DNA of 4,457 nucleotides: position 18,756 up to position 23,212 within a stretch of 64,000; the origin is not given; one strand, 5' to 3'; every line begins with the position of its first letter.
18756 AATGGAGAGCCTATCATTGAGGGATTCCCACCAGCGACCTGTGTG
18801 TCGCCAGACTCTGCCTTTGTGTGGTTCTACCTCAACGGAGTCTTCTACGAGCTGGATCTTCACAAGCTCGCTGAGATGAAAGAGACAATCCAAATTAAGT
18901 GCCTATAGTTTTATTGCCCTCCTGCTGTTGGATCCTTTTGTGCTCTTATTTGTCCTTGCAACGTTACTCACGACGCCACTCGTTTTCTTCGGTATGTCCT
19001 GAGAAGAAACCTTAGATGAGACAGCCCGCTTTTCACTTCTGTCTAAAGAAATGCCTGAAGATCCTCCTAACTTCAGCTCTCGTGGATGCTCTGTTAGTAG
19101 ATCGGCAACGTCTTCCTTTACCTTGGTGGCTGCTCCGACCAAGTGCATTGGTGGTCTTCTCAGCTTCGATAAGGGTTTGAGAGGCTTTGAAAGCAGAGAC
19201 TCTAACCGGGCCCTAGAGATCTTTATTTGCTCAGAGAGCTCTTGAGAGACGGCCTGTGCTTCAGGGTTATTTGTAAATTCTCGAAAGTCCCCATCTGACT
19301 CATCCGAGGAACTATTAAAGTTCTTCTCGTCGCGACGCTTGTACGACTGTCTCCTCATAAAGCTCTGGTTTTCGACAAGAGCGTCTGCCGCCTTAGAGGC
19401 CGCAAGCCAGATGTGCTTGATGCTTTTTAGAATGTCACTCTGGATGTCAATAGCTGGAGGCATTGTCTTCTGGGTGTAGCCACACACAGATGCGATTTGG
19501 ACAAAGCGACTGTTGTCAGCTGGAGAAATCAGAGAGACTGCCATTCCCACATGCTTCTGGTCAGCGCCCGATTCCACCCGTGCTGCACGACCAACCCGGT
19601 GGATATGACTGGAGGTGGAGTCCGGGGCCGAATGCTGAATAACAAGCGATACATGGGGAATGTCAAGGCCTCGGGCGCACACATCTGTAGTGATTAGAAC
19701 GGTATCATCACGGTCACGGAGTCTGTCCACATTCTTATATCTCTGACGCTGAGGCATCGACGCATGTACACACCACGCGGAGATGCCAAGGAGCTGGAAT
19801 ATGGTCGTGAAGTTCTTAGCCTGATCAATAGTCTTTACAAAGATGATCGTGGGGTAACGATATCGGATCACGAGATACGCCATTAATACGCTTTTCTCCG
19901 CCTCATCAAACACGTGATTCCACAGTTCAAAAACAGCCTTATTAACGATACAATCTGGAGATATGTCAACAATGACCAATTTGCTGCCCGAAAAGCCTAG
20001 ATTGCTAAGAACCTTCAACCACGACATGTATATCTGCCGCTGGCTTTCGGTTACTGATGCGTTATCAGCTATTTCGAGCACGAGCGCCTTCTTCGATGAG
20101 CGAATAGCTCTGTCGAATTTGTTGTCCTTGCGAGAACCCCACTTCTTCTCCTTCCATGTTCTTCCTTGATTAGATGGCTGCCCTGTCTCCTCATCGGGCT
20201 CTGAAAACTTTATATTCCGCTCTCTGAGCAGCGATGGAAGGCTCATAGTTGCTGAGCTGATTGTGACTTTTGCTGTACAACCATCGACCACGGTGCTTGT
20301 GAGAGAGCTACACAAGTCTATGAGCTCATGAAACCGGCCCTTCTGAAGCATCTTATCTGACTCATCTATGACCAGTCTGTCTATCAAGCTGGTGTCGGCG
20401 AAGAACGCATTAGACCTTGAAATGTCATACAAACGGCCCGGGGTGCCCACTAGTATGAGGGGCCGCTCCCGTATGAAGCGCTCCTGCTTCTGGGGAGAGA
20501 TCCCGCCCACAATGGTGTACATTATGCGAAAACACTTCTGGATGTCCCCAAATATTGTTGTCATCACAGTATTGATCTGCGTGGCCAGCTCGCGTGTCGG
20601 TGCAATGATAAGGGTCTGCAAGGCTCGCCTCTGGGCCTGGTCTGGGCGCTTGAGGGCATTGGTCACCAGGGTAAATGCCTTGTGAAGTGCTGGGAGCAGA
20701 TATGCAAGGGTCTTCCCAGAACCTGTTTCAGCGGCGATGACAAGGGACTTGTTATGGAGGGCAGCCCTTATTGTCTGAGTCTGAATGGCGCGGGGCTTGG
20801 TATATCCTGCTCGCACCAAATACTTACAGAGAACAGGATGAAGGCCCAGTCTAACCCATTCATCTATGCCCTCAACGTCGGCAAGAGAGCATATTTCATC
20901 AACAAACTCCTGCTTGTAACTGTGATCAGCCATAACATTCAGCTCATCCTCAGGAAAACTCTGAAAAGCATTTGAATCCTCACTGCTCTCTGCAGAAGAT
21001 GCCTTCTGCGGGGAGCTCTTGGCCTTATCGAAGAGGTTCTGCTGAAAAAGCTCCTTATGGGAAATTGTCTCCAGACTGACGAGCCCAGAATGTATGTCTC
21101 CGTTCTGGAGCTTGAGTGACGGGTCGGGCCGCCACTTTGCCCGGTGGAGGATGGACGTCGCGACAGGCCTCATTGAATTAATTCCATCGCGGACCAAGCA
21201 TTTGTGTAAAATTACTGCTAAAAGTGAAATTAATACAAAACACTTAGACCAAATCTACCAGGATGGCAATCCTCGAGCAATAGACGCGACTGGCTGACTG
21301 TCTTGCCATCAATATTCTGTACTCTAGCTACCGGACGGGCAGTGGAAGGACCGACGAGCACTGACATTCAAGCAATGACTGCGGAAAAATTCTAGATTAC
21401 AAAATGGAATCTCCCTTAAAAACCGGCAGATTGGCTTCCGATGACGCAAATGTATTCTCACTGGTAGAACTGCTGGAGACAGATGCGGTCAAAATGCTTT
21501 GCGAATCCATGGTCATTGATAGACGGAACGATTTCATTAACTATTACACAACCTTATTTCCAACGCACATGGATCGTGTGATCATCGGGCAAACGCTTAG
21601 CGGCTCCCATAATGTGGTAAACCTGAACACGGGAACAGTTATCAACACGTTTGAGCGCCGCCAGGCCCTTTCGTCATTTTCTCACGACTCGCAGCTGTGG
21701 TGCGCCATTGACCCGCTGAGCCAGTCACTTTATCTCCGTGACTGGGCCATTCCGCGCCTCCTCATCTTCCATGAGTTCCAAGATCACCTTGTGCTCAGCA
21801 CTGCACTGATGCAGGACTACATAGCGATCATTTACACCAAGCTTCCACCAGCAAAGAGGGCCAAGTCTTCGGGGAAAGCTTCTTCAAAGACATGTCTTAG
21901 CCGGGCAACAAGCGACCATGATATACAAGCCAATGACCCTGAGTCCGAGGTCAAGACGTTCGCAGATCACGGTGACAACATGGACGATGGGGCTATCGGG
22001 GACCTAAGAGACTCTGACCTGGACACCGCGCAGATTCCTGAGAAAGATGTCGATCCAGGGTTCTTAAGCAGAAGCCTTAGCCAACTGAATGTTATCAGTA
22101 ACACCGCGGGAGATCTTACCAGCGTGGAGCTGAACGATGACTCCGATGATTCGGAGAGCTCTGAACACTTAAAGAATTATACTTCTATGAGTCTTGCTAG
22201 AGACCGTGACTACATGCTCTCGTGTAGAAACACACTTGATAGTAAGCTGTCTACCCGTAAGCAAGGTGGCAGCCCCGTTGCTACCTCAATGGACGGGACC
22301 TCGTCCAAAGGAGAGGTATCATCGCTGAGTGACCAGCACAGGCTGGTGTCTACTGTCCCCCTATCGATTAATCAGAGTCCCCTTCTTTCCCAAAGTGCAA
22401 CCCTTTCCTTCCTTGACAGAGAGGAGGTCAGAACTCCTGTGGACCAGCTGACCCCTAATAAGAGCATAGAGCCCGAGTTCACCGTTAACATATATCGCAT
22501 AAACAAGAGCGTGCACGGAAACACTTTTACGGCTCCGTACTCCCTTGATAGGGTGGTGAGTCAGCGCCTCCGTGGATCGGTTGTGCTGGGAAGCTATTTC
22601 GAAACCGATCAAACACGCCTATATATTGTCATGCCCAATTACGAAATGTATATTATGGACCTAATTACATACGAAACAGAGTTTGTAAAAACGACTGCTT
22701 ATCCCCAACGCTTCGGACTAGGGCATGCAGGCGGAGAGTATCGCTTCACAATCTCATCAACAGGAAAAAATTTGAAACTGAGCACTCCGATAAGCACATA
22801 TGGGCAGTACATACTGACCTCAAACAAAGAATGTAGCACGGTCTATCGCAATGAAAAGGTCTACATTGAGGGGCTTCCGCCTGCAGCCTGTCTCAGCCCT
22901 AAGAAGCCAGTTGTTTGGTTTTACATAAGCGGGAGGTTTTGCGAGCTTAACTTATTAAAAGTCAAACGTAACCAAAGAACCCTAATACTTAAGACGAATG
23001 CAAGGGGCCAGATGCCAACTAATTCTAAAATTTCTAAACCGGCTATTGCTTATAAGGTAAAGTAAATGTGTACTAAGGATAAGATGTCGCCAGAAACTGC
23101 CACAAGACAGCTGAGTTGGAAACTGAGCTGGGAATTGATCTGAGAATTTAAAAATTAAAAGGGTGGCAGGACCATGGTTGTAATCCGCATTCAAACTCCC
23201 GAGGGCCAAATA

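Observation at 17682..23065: Two paralogous genes of an uncharacterised family bracket a DEAD-box helicase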

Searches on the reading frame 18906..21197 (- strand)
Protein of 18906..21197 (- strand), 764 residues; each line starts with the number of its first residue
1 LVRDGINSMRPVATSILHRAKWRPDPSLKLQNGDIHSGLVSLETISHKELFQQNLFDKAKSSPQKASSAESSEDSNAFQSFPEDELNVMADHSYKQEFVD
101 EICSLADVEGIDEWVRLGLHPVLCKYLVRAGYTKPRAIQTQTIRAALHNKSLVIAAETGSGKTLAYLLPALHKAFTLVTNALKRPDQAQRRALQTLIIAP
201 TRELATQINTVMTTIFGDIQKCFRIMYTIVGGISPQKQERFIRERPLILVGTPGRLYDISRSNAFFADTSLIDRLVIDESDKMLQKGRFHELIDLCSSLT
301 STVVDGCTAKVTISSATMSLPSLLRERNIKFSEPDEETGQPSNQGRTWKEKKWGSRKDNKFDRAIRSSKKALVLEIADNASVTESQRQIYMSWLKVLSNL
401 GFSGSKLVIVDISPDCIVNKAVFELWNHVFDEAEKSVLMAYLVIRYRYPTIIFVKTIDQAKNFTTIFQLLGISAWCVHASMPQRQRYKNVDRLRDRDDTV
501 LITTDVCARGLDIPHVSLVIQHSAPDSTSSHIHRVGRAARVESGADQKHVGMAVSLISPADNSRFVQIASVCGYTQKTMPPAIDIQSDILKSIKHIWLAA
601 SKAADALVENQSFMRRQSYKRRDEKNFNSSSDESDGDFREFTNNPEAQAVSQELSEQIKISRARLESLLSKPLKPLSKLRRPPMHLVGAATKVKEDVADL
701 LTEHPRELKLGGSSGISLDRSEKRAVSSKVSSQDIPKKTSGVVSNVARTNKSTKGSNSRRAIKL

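Call 4: search_protein_families(library=pfam, proteins=[window:18906-21197:-], max_evalue=1)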
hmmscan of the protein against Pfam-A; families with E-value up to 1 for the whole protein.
window:18906-21197:- (764 aa): 7 families
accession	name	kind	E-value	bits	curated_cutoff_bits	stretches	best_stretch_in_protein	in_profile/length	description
PF00270.35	DEAD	-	1.4e-31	109.9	26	1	137-319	2-161/167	DEAD/DEAH box helicase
PF00271.37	Helicase_C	-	3.3e-23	82.5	23.5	1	444-541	12-109/110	Helicase conserved C-terminal domain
PF04851.21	ResIII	-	9.3e-06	26.1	22.5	1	134-291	3-145/164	Type III restriction enzyme, res subunit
PF22590.2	Cas3-like_C_2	-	0.00015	22.4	27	1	451-541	6-104/106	CRISPR-associated nuclease/helicase Cas3, C-terminal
PF07517.20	SecA_DEAD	-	0.066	12.9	24.6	1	136-176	77-117/290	SecA DEAD-like domain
PF13245.12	AAA_19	-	0.067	13.8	25.1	1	139-250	1-72/134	AAA domain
PF13401.12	AAA_22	-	0.1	13.4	27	0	148-166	4-22/130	AAA domain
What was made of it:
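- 18903..21197 (-): DEAD-box (DESD) RNA helicase, XP_001707274.1. The annotated 756-aa product starts at the ATG at 21173. It is convergent with A and overlaps it by 6 nt, and is divergent from B. It is context only and not shown to be part of the family's function. Pfam DEAD 1.4e-31 and Helicase_C 3.3e-23 (call 4).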

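Call 50: search_solved_structures(query=window:18906-21173:-, max_evalue=1e-20)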
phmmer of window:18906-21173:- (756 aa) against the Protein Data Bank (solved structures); distinct sequences matched with E-value up to 1e-20: 88 (the best 60 are shown).
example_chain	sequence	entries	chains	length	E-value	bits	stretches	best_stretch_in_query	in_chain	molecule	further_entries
4nho_A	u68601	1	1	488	2.1e-33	119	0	103-279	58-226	Probable ATP-dependent RNA helicase DDX23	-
5ivl_B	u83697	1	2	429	3.8e-32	114.8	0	108-289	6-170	DEAD-box ATP-dependent RNA helicase CshA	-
8i9p_CE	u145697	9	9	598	7.6e-32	113.8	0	103-287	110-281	RNA helicase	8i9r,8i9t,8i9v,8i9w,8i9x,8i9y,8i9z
6uv0_A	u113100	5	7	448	8.2e-32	113.7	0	119-280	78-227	Probable ATP-dependent RNA helicase DDX17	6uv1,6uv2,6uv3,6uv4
8i9z_CW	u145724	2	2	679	1e-31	113.4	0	442-563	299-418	ATP-dependent RNA helicase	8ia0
3jcr_F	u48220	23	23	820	1.1e-31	113.3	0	103-279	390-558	hPrp28 | Probable ATP-dependent RNA helicase DDX23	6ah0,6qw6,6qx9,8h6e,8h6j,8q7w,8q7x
11aa_p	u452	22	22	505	2.9e-31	111.9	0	105-287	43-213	ATP-dependent RNA helicase HAS1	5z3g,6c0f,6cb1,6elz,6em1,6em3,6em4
5dtu_A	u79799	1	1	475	7.4e-31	110.5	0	104-287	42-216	Prp28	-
7ppz_B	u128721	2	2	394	1.9e-30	109.1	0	103-309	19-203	Eukaryotic initiation factor 4A-I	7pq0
2zu6_A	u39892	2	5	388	2.1e-30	109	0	103-309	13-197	Eukaryotic initiation factor 4A-I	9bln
6xki_A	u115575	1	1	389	2.1e-30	109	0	103-309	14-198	Eukaryotic initiation factor 4A-I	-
9dts_A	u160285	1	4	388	2.1e-30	109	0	103-309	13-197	Eukaryotic initiation factor 4A-I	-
5zc9_A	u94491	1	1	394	2.1e-30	109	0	103-309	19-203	Eukaryotic initiation factor 4A-I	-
6zmw_j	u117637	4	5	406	2.4e-30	108.8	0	103-309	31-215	Eukaryotic initiation factor 4A-I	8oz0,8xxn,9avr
3eiq_A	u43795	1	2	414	2.6e-30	108.7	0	103-309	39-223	Eukaryotic initiation factor 4A-I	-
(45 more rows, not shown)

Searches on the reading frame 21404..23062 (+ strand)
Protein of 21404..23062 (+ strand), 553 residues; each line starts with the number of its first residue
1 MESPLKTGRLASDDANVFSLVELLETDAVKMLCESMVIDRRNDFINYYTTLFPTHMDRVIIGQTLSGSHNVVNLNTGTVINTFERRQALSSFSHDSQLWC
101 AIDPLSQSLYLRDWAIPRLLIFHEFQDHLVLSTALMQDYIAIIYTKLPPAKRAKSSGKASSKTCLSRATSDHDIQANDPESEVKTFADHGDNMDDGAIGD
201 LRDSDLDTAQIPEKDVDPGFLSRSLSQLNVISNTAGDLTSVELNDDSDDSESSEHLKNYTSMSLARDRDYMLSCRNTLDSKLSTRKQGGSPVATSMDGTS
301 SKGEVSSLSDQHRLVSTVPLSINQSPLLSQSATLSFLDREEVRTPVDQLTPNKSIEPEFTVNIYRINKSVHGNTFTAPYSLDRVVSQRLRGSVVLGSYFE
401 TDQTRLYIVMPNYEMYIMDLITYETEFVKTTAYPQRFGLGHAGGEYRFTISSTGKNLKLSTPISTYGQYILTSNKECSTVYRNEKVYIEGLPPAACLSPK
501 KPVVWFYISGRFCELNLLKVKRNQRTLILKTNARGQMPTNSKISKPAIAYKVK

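Call 4: search_protein_families(library=pfam, proteins=[window:21404-23062:+], max_evalue=1)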
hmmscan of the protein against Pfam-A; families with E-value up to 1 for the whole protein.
window:21404-23062:+ (553 aa): 0 families

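Call 7: find_homologous_proteins(query=window:21404-23062:+, max_evalue=0.01)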
Query window:21404-23062:+ (553 aa): 5 proteins with E <= 0.01 among 8000 candidates.
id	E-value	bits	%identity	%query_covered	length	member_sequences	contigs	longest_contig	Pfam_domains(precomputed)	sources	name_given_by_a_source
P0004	0.0e+0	1239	100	100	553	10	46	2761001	-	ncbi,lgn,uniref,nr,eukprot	ncbi:hypothetical protein GL50803_003007 [Giardia duodenalis]|uniref:Uncharacterized protein n=1 Tax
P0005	0.0e+0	1111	89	100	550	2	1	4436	-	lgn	-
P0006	5.4e-266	902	76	99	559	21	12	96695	-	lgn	-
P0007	7.4e-264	894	75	100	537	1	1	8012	-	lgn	-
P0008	2.7e-255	866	73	100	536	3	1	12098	-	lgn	-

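Call 31: find_encoding_contigs(protein=P0008, flank=8000, max_places=3)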
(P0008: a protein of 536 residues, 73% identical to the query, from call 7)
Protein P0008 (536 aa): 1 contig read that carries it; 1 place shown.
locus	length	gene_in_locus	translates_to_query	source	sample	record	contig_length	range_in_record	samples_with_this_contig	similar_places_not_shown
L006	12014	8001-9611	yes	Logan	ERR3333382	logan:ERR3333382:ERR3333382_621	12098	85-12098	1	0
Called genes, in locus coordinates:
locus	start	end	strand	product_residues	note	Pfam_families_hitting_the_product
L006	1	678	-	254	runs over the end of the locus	?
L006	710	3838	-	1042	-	PF23381:Beta-prop_IFT122_1st, PF24782:WD40_MABP1-WDR62_2nd, PF24805:EIF3I, PF24814:WD40_Prp19, PF24817:WD40_WDHD1_1st, PF25175:Beta-prop_WDR5, PF23414:Beta-prop_EML_2, PF25172:Beta-prop_WDR3_2nd, +25 more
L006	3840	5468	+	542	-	-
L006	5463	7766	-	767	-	PF00270:DEAD, PF04851:ResIII (weak), PF00271:Helicase_C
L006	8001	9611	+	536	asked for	-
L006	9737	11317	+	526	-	PF11543:UN_NPL4 (weak), PF05021:NPL4 (faint)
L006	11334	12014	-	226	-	?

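Call 32: find_encoding_contigs(protein=P0006, flank=8000, max_places=3)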
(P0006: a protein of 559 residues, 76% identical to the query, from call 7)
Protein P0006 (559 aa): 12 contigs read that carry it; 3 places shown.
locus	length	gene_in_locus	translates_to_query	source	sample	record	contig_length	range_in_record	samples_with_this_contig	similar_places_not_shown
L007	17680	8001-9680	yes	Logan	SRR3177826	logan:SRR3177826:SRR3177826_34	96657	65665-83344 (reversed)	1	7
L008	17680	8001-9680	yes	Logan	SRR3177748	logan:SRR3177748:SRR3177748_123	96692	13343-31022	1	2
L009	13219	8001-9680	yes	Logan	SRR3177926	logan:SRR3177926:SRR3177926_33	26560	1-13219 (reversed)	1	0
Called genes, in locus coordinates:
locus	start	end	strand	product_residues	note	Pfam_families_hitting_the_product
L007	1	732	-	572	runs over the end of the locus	-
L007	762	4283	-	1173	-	PF24805:EIF3I, PF24807:WD40_CDC20-Fz, PF24814:WD40_Prp19, PF24817:WD40_WDHD1_1st, PF25172:Beta-prop_WDR3_2nd, PF25175:Beta-prop_WDR5, PF23414:Beta-prop_EML_2, PF25168:Beta-prop_WDR36-Utp21_2nd, +25 more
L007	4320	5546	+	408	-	-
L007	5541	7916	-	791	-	PF04851:ResIII (weak), PF00270:DEAD, PF00271:Helicase_C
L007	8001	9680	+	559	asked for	-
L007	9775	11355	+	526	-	PF11543:UN_NPL4 (weak), PF05021:NPL4 (faint)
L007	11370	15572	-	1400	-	PF02463:SMC_N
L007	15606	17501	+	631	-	PF12796:Ank_2, PF13857:Ank_5 (faint), PF00023:Ank (faint), PF13606:Ank_3 (faint), PF13637:Ank_4 (weak), PF12796:Ank_2, PF13637:Ank_4 (weak), PF13920:zf-C3HC4_3, +1 more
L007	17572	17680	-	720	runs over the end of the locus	PF07004:SHIPPO-rpt (faint)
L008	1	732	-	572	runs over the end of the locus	-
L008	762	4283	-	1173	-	PF24805:EIF3I, PF24814:WD40_Prp19, PF24817:WD40_WDHD1_1st, PF25172:Beta-prop_WDR3_2nd, PF25175:Beta-prop_WDR5, PF23414:Beta-prop_EML_2, PF25168:Beta-prop_WDR36-Utp21_2nd, PF25173:Beta-prop_WDR3_1st, +25 more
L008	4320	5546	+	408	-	-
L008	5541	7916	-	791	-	PF04851:ResIII (weak), PF00270:DEAD, PF00271:Helicase_C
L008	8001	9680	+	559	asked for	-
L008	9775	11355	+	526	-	PF11543:UN_NPL4 (weak), PF05021:NPL4 (faint)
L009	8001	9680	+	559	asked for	-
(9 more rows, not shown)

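Call 53: predict_structure(alignment_id=A5)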
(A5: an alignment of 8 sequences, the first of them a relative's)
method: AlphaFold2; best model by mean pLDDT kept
length: 553 residues; sequences in the alignment: 8
mean_pLDDT: 40.0   pTM: 0.36
mean pLDDT of the five models: 40.0, 39.5, 38.1, 36.5, 35.2
residues with pLDDT >= 90: 1; 70-90: 53; 50-70: 105; < 50: 394
segments of 3 or more residues with pLDDT < 50: 1-90, 104-106, 114-119, 150-356, 370-377, 435-465, 472-476, 507-513, 522-553
pLDDT, mean of each block of 10 residues (from residue 1): 27 27 28 27 26 30 32 34 37 54 52 50 58 69 64 29 24 25 27 28 27 27 23 24 27 25 25 27 25 28 28 23 22 22 26 53 75 49 83 64 73 77 84 45 25 28 53 53 64 51 52 58 43 26 24 22
secondary structure, 60 per line:
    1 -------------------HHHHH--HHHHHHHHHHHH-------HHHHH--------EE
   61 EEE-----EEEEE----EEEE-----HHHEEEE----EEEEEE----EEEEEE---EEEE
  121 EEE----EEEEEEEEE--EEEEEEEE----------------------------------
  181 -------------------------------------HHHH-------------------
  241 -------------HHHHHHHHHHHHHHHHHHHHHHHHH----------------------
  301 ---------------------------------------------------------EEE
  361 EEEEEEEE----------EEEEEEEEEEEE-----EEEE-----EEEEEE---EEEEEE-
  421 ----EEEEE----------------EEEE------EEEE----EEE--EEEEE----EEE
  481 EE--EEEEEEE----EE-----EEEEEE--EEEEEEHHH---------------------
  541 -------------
elements in order: H20-24 H27-38 H46-50 E59-63 E69-73 E78-81 E90-93 E98-103 E108-113 E117-123 E128-136 E139-146 H218-221 H254-278 E358-368 E379-390 E396-399 E405-410 E414-419 E425-429 E446-449 E456-459 E464-466 E469-473 E478-482 E485-491 E503-508 E511-516
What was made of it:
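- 21404..23065 (+): Paralog B, GL50803_3007 (XP_001707273.1), 553 aa, annotated as a hypothetical protein. AF2 model (call 53).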
